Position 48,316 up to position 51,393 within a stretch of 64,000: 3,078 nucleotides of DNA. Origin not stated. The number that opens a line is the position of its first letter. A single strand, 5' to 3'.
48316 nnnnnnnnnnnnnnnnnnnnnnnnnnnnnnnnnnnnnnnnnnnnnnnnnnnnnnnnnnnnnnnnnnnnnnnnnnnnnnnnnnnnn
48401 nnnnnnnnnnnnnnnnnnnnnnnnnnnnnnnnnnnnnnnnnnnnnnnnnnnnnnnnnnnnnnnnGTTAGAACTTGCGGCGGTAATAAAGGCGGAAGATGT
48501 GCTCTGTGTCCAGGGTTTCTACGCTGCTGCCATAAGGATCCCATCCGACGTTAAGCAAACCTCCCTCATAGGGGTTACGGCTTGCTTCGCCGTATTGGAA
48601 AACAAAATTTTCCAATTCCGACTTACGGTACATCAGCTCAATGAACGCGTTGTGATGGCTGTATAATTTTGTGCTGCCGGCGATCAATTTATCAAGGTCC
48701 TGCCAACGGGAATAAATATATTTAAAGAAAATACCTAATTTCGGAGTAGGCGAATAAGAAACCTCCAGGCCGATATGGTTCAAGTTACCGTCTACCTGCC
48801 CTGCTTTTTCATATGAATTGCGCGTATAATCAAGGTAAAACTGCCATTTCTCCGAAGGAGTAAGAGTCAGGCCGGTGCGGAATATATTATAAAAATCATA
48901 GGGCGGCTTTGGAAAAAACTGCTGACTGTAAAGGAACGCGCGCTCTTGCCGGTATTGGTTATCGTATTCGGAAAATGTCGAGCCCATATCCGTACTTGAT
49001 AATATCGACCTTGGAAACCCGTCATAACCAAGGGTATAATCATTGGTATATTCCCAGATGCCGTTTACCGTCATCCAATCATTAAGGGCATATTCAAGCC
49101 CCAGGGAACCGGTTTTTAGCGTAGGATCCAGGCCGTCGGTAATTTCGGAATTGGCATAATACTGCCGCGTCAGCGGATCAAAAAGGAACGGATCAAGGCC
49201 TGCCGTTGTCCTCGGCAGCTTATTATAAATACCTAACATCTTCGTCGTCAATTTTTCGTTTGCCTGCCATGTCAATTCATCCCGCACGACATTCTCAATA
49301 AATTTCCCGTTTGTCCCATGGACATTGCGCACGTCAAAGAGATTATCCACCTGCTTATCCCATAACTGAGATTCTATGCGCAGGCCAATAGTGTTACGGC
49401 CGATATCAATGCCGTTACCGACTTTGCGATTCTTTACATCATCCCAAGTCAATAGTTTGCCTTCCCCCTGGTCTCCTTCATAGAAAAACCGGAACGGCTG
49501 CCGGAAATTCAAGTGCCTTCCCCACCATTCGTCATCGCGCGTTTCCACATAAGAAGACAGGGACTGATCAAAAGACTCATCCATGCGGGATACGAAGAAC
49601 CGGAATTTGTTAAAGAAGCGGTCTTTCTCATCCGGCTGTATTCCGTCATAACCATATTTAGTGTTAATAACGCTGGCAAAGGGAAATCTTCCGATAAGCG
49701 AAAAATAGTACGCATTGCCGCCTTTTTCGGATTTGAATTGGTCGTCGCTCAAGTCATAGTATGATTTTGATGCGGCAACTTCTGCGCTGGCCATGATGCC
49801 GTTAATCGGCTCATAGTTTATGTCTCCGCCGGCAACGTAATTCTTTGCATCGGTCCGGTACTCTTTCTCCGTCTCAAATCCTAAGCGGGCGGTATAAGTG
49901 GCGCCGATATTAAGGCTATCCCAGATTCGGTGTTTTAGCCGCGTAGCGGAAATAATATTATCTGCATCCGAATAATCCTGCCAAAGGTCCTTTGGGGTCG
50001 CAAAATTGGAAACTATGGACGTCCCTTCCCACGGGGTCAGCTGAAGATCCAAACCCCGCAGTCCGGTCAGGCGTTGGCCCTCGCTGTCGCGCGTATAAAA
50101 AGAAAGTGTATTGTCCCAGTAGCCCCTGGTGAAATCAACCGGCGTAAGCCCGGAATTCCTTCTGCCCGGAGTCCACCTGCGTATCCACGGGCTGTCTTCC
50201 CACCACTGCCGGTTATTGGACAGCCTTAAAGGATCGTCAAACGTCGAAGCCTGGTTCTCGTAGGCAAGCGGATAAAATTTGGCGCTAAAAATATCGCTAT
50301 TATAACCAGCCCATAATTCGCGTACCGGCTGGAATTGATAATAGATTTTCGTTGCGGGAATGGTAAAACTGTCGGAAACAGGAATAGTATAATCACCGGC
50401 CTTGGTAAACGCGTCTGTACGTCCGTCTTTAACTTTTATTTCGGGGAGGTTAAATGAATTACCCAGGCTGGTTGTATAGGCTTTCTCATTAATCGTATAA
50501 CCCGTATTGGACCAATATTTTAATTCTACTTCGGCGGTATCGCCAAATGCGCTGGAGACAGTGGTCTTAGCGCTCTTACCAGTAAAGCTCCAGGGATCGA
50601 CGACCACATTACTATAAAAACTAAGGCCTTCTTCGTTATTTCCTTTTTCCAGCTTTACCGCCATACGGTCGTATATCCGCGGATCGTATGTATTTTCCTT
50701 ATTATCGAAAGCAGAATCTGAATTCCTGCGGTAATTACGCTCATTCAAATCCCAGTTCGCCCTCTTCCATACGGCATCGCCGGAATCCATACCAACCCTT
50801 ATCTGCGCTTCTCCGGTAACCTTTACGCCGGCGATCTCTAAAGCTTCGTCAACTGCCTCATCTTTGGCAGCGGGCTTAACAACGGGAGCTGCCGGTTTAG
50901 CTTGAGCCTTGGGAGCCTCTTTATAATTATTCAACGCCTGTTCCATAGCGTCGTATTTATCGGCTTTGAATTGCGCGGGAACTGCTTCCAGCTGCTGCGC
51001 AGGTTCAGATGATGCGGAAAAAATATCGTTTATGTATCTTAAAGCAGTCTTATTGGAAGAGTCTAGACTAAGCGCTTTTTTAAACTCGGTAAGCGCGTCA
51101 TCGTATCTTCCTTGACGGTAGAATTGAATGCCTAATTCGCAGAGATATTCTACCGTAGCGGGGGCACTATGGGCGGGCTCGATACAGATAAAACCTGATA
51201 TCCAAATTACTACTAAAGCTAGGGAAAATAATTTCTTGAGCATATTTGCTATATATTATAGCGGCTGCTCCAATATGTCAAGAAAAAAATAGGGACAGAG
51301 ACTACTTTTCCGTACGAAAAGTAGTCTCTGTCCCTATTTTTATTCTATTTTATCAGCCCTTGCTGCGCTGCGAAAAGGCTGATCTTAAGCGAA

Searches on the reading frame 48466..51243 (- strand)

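Call 50: search_protein_families(library=pfam, proteins=[window:48466-51243:-], max_evalue=0.0001)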
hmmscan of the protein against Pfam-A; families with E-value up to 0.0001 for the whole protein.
window:48466-51243:- (925 aa): 3 families
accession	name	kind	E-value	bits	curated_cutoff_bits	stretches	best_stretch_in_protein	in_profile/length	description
PF07719.23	TPR_2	-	1.6e-06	28.2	27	1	32-64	2-34/34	Tetratricopeptide repeat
PF13414.12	TPR_11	-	3.2e-06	27.2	26.8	1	40-67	3-30/42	TPR repeat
PF00515.34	TPR_1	-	1.9e-05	24.7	27.8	1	32-64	2-34/34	Tetratricopeptide repeat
